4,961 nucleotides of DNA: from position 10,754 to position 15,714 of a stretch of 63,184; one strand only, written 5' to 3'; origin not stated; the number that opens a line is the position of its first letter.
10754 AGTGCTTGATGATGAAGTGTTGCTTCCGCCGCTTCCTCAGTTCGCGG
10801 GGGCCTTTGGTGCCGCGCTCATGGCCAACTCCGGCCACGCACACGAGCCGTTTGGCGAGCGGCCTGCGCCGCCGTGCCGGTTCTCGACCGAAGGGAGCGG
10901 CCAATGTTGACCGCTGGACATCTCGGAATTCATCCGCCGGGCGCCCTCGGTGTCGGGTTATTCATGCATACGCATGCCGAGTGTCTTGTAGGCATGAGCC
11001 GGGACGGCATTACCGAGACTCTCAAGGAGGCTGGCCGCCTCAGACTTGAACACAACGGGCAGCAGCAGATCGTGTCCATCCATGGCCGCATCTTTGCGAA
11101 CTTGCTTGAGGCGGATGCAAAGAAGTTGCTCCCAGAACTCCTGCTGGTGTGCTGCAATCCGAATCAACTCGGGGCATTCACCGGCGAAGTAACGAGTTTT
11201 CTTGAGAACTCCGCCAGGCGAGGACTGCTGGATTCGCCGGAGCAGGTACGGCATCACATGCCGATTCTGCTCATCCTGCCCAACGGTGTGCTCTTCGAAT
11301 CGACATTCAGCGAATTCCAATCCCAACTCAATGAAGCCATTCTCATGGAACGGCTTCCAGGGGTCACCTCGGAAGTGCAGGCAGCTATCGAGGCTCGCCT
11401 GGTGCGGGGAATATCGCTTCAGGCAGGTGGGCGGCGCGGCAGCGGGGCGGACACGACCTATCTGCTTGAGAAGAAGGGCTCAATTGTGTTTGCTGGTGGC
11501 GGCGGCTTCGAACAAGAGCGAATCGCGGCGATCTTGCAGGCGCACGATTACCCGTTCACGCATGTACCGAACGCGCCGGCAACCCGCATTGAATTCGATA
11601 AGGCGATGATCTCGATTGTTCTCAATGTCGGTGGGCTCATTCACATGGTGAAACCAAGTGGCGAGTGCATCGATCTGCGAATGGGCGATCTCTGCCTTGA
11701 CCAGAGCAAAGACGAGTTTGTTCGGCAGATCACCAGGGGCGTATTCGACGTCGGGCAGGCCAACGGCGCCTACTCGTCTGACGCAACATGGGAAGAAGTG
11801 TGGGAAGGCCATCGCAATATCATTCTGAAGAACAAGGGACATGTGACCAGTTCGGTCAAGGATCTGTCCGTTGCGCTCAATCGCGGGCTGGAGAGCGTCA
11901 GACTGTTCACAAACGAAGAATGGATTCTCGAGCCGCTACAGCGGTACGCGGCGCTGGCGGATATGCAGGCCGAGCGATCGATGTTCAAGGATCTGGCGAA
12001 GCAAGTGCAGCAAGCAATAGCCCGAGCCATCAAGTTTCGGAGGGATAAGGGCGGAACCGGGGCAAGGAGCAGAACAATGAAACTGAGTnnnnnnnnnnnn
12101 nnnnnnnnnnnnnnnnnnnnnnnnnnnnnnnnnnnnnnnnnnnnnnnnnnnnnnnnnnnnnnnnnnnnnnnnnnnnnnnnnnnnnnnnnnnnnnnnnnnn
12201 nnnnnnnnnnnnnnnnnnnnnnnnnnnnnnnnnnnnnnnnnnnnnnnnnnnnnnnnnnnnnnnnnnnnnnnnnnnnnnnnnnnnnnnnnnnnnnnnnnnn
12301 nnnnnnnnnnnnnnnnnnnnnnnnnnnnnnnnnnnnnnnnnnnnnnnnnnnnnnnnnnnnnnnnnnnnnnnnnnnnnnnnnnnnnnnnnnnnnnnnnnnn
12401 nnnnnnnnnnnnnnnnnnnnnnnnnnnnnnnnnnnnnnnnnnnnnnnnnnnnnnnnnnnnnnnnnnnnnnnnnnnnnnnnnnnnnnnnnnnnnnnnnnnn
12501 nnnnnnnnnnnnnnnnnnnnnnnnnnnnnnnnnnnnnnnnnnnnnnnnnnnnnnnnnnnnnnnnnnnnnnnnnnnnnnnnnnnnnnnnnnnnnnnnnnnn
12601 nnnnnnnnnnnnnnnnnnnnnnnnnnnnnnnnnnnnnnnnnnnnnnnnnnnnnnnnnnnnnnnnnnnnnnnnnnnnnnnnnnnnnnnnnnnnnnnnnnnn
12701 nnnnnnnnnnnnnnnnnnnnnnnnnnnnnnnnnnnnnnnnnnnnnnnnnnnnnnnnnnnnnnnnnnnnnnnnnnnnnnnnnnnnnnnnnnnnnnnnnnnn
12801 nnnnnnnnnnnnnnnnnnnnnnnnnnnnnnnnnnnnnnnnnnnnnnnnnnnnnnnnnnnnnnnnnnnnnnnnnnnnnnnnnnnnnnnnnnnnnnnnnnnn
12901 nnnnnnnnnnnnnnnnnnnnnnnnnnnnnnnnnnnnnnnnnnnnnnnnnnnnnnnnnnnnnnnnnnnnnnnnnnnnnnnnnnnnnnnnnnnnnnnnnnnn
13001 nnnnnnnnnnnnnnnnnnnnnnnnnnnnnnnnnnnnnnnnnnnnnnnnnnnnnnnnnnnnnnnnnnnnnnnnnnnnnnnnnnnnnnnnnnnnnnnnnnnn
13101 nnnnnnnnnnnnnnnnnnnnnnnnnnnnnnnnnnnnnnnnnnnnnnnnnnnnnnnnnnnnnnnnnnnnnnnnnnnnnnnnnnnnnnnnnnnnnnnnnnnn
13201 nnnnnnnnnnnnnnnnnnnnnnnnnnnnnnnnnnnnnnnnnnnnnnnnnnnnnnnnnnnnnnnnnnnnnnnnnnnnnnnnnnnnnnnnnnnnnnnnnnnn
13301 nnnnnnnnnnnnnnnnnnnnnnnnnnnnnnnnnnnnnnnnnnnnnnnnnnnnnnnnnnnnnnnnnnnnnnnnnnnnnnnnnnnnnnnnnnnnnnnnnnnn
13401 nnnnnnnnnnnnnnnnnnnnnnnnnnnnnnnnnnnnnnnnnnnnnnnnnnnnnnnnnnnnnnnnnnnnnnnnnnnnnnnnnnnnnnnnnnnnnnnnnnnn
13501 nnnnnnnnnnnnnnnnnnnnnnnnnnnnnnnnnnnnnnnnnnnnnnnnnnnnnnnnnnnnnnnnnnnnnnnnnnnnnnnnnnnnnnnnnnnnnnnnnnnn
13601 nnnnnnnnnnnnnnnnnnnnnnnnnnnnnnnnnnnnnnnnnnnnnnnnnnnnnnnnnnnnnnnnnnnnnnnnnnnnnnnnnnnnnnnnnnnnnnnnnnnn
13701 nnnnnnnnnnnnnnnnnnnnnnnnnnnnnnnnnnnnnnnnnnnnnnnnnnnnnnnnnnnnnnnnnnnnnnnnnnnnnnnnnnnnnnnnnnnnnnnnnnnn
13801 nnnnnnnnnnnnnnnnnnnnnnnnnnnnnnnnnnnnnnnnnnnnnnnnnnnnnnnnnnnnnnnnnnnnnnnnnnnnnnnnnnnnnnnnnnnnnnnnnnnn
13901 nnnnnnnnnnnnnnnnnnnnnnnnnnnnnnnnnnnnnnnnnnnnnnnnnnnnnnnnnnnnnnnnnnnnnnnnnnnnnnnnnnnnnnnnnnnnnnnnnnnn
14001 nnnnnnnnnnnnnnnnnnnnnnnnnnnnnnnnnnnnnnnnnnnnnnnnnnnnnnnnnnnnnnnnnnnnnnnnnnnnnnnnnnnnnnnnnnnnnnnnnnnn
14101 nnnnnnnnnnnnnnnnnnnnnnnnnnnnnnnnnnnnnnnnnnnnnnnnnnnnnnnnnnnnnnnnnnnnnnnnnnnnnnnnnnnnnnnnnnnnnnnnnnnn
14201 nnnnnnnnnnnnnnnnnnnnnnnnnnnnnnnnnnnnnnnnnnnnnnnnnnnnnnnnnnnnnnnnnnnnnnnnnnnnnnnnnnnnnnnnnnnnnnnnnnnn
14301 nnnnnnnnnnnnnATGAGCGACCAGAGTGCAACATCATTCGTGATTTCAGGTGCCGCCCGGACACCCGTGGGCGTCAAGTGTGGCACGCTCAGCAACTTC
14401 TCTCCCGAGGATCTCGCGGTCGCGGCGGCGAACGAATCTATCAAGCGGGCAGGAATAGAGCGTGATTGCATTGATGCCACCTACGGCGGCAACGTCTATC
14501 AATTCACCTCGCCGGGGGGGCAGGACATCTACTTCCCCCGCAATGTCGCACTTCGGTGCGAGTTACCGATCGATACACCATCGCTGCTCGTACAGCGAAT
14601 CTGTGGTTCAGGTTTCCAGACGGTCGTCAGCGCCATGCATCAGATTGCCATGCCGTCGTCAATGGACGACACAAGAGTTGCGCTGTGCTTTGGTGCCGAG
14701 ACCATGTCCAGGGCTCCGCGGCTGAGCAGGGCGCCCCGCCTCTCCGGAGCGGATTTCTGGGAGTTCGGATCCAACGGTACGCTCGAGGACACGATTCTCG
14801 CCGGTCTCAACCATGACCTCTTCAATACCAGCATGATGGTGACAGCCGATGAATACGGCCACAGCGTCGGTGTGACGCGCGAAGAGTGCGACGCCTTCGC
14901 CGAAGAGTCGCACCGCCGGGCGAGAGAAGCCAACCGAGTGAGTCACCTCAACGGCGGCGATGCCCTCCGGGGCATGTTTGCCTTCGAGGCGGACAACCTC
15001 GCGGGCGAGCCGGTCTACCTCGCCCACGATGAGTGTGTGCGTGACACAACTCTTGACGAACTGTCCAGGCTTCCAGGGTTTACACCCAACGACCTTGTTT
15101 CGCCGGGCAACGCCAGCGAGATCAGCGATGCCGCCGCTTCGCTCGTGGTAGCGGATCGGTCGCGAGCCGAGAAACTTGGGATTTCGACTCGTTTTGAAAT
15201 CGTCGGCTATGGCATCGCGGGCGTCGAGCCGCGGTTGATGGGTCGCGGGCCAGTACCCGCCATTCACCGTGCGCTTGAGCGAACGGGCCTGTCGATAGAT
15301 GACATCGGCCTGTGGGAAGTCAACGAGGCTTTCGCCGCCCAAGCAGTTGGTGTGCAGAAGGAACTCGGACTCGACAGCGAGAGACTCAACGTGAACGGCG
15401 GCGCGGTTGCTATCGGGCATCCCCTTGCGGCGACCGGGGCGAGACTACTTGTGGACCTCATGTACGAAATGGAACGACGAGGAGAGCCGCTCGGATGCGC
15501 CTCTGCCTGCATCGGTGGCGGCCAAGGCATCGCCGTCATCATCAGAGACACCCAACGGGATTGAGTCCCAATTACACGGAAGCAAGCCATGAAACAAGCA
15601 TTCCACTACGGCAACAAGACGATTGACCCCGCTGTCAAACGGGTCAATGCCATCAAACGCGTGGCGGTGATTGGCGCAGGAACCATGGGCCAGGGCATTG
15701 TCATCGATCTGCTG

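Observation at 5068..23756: All-in-one, translationally coupled operon for anaerobic aromatic/alicyclic acyl-CoA degradation with non-canonical additions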

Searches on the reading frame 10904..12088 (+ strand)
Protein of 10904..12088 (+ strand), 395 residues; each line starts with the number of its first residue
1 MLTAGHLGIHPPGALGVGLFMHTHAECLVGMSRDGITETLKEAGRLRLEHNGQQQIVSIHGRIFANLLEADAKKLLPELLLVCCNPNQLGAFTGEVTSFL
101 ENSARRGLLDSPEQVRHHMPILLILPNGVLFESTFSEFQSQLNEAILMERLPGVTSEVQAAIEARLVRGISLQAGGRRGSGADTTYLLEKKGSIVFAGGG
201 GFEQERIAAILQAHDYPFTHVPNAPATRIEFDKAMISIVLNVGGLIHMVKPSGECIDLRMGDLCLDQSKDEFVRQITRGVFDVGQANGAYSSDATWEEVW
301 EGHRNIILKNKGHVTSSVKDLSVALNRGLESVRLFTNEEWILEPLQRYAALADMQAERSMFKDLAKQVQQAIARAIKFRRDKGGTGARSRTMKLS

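Call 72: predict_structure(alignment_id=A2)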
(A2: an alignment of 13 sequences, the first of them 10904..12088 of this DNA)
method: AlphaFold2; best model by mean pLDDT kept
length: 395 residues; sequences in the alignment: 13
mean_pLDDT: 71.4   pTM: 0.72
mean pLDDT of the five models: 71.4, 67.0, 66.5, 65.5, 63.9
residues with pLDDT >= 90: 78; 70-90: 177; 50-70: 50; < 50: 90
segments of 3 or more residues with pLDDT < 50: 1-50, 54-61, 173-189, 330-335, 385-388, 391-395
pLDDT, mean of each block of 10 residues (from residue 1): 22 33 31 35 39 48 63 73 67 81 90 90 74 74 89 89 86 42 38 75 86 78 81 86 88 87 90 96 94 93 85 72 65 54 88 95 89 84 55 42
secondary structure, 60 per line:
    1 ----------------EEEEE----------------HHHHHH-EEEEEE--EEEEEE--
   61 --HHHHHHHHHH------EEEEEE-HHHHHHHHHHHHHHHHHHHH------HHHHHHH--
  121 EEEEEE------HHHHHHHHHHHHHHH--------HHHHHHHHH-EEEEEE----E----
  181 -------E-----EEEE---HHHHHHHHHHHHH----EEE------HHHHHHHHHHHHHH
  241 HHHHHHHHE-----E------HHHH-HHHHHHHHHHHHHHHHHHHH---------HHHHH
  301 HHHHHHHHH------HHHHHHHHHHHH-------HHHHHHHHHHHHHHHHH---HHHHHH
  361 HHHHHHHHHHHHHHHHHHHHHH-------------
elements in order: E17-21 H38-43 E45-50 E53-58 H63-72 E79-84 H86-105 H112-118 E121-126 H133-147 H156-164 E166-171 E194-197 H201-213 E218-220 H227-248 H262-265 H267-286 H296-309 H316-327 H335-351 H355-382
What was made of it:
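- On Ketopantoate reductase / D-2-hydroxyacid dehydrogenase family (for the N-terminus of G7): The N-terminal 60 residues have pLDDT below 50 (call 72).
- The first 60 residues, where a dinucleotide-binding loop should lie, are poorly modelled (call 72).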

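Call 74: fold_search(model_id=the predicted structure, library=pdb)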
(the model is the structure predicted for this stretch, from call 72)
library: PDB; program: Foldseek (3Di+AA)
matches with E <= 10: 613; with E <= 0.001: 52
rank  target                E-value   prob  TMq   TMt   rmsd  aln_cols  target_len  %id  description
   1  5ayv_B                6.3e-08  1.00  0.41  0.51   8.9       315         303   16  Crystal structure of archaeal ketopantoate reductase complexed with coenzyme A and 2-oxopantoate (released 2016-01-27)
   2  8wl3_B                1.0e-07  1.00  0.43  0.52  10.3       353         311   13  The structure of D-mandelate dehydrogenase with L243W mutation (released 2024-10-02)
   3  8wl3_A                1.1e-07  1.00  0.42  0.51   9.2       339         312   13  The structure of D-mandelate dehydrogenase with L243W mutation (released 2024-10-02)
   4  8wl1                  1.8e-07  1.00  0.42  0.52   6.0       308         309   13  The crystal structure of D-mandelate dehydrogenase from Lactobacillus brevis (released 2024-10-02)
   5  3wfj_B                2.2e-07  1.00  0.46  0.59   5.6       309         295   16  The complex structure of D-mandelate dehydrogenase with NADH (released 2014-07-23)
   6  2ew2_B                2.6e-07  1.00  0.41  0.50   8.8       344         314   14  Crystal Structure of the Putative 2-Dehydropantoate 2-Reductase from Enterococcus faecalis (released 2005-12-13)
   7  8wl4_A                2.7e-07  1.00  0.43  0.52   9.2       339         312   13  The structure of D-mandelate dehydrogenase with L103G and T143G mutations (released 2024-10-02)
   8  5ayv_A                7.2e-07  1.00  0.46  0.59   5.3       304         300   16  Crystal structure of archaeal ketopantoate reductase complexed with coenzyme A and 2-oxopantoate (released 2016-01-27)
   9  5hws_A                7.2e-07  1.00  0.44  0.56   7.5       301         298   17  Crystal structure of ketopantoate reductase from Thermococcus kodakarensis complexed with NADP+ (released 2016-05-18)
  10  5hws_C                8.4e-07  1.00  0.48  0.61   4.5       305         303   16  Crystal structure of ketopantoate reductase from Thermococcus kodakarensis complexed with NADP+ (released 2016-05-18)
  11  5x20_E                8.9e-07  1.00  0.48  0.59   9.6       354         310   14  The ternary structure of D-mandelate dehydrogenase with NADH and anilino(oxo)acetate (released 2017-04-05)
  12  5hws_D                1.1e-06  1.00  0.46  0.59   5.7       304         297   17  Crystal structure of ketopantoate reductase from Thermococcus kodakarensis complexed with NADP+ (released 2016-05-18)
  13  3wfj_A                1.2e-06  1.00  0.46  0.59   5.7       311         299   16  The complex structure of D-mandelate dehydrogenase with NADH (released 2014-07-23)
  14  3hwr_B                1.2e-06  1.00  0.46  0.58   9.7       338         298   16  Crystal structure of PanE/ApbA family ketopantoate reductase (YP_299159.1) from Ralstonia eutropha JMP134 at 2.15 A re (released 2009-06-30)
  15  3ego_A                1.2e-06  1.00  0.43  0.56   6.0       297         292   16  Crystal structure of Probable 2-dehydropantoate 2-reductase panE from Bacillus Subtilis (released 2008-09-30)
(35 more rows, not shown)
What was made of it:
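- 10904..14317 (+): G7: 1137-aa three-part protein. Residues about 60-385 have a ketopantoate-reductase / D-mandelate-dehydrogenase-like fold. Residues 422-498 are DUF2889. Residues 581-1117 are an acyl-CoA synthetase of the FadD type. The top 40 Foldseek PDB hits are all KPR or D-mandelate dehydrogenase, with E from 6e-8 to 6e-5 and target-normalised TM 0.45-0.65 (calls 72, 74).
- On Ketopantoate reductase / D-2-hydroxyacid dehydrogenase family (for the N-terminus of G7): The model has pTM 0.72 (calls 72, 74).
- The N-terminus of G7 folds like KPR / D-mandelate dehydrogenase (calls 72, 74).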

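Call 75: search_solved_structures(query=A2, max_evalue=10, show_alignments=4)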
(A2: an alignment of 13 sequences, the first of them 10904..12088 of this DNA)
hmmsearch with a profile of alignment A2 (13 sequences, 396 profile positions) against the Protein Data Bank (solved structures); distinct sequences matched with E-value up to 10: 4.
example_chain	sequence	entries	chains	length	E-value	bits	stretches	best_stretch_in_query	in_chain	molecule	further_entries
9pkt_A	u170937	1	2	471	0.0036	19.4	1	237-333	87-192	O-glycopeptidase BcM60B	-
7kbq_A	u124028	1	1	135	0.048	15.7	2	293-369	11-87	DE NOVO DESIGNED OR689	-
3zpp_A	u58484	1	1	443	0.64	12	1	251-349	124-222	CELL WALL SURFACE ANCHOR FAMILY PROTEIN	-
5hyt_A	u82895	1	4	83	1.2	11.1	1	335-388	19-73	Precursor to Protein Sir22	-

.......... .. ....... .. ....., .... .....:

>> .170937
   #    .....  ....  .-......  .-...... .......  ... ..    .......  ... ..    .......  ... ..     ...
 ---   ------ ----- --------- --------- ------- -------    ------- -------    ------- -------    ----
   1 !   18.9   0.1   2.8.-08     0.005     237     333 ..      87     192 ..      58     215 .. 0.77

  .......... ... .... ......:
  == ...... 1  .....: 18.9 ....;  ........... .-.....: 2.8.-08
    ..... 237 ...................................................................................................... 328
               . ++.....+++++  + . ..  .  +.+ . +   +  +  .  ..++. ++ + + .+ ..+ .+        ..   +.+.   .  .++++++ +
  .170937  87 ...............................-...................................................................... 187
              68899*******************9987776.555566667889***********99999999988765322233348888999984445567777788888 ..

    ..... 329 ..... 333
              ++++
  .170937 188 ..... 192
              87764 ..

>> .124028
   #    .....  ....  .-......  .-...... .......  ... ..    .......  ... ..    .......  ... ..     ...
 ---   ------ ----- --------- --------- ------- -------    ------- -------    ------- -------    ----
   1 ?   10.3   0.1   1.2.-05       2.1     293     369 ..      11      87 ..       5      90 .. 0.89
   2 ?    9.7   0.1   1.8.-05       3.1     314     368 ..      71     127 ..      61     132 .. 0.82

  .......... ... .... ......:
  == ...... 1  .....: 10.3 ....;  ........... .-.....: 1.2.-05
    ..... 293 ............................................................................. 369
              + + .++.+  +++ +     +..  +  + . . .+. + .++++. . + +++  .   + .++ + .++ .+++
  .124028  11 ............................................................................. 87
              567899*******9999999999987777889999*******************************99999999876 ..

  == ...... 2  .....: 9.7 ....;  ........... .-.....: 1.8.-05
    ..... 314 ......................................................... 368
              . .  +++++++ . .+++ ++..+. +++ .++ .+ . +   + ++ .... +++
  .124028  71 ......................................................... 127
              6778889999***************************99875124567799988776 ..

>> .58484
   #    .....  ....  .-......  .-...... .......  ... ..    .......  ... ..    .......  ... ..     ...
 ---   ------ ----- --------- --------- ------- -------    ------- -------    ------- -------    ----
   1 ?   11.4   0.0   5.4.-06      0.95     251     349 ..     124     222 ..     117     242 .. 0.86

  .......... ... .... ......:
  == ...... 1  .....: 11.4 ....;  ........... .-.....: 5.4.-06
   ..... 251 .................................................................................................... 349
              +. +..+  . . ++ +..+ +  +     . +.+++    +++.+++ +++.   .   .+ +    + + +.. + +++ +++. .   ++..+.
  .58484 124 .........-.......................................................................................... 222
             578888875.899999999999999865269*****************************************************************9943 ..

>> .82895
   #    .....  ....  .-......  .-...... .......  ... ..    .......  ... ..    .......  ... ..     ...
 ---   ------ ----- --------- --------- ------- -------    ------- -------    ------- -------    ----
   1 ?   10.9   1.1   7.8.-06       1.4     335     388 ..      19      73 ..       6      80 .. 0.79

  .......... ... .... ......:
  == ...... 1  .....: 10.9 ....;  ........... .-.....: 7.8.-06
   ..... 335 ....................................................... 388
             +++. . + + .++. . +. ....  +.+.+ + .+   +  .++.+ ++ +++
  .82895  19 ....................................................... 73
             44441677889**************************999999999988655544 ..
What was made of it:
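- On Ketopantoate reductase / D-2-hydroxyacid dehydrogenase family (for the N-terminus of G7): The profile search against the PDB finds no KPR (call 75).
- Tried and rejected: It found no KPR (call 75), so the KPR link stays at fold level.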

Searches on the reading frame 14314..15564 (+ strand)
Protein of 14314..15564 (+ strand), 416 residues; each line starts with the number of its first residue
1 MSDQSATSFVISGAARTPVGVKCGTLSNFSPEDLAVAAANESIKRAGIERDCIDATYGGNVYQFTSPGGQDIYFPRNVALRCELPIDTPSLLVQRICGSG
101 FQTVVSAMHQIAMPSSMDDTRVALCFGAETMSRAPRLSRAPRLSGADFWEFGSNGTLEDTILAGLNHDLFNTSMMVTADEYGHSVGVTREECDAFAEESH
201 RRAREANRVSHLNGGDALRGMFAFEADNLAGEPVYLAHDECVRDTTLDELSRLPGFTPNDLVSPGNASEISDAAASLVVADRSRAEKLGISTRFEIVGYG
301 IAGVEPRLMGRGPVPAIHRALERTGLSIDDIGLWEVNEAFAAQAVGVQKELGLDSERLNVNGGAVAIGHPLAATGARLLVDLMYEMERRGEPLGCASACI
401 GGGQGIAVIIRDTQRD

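Call 5: search_protein_families(library=pfam, proteins=[window:14314-15564:+], max_evalue=0.001)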
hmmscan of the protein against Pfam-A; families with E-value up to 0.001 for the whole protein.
window:14314-15564:+ (416 aa): 2 families
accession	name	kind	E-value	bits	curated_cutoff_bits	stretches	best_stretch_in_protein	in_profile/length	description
PF02803.24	Thiolase_C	-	3e-44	150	27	1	295-411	6-122/123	Thiolase, C-terminal domain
PF00108.29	Thiolase_N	-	1.2e-40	140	26.4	1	10-282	2-259/260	Thiolase, N-terminal domain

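Call 7: search_protein_families(library=ncbifam, proteins=[window:14314-15564:+], max_evalue=0.00001)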
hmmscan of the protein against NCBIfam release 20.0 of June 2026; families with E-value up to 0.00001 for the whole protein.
window:14314-15564:+ (416 aa): 36 families (the best 25 are shown)
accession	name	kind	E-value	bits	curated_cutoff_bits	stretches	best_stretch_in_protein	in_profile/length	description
TIGR01930.1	AcCoA-C-Actrans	subfamily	4.1e-97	325.5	240.55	1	11-410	1-384/385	acetyl-CoA C-acyltransferase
NF006552.0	PRK09051.1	subfamily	2.3e-93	313.6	565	1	8-410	5-392/395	beta-ketothiolase BktB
NF042999.1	bketothiol_BktB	equivalog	6.3e-87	292.4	725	1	9-410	5-391/394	beta-ketothiolase BktB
NF004853.0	PRK06205.1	subfamily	9.6e-82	275.1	551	1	9-412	4-402/404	acetyl-CoA C-acetyltransferase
NF005805.0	PRK07661.1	equivalog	4.9e-78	262.8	633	1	10-409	5-387/391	acetyl-CoA C-acetyltransferase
NF006086.0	PRK08235.1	equivalog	3.8e-74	250.1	526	1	10-411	5-391/393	acetyl-CoA C-acetyltransferase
NF004206.0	PRK05656.1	subfamily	2.7e-73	247.3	688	1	9-410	4-390/392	acetyl-CoA C-acetyltransferase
NF006551.0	PRK09050.1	subfamily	2.5e-72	244.2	605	1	11-411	6-399/401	3-oxoadipyl-CoA thiolase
TIGR02430.1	pcaF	equivalog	1.1e-71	242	597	1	11-410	5-397/400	3-oxoadipyl-CoA thiolase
NF006510.0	PRK08947.1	equivalog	3.8e-71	240.1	519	1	9-410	4-384/387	acetyl-CoA C-acyltransferase FadA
NF006001.0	PRK08131.1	equivalog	1.4e-70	238.3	622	1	14-411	9-398/401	3-oxoadipyl-CoA thiolase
NF005033.0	PRK06445.1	equivalog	5.4e-69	233.2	511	1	27-411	29-393/395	acetyl-CoA C-acetyltransferase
TIGR02445.1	fadA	equivalog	6.3e-65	219.6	591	1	10-410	3-382/385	acetyl-CoA C-acyltransferase FadA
NF005889.0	PRK07850.1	equivalog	7.8e-64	216.1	515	1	9-411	4-385/387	steroid 3-ketoacyl-CoA thiolase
NF005890.0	PRK07851.1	equivalog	2.7e-63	214.4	580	1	9-410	4-402/406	acetyl-CoA C-acetyltransferase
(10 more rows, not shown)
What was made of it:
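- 14314..15564 (+): G8: thiolase (416 aa). TIGR01930 scores 325 bits against a cut-off of 240 (calls 5, 7).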
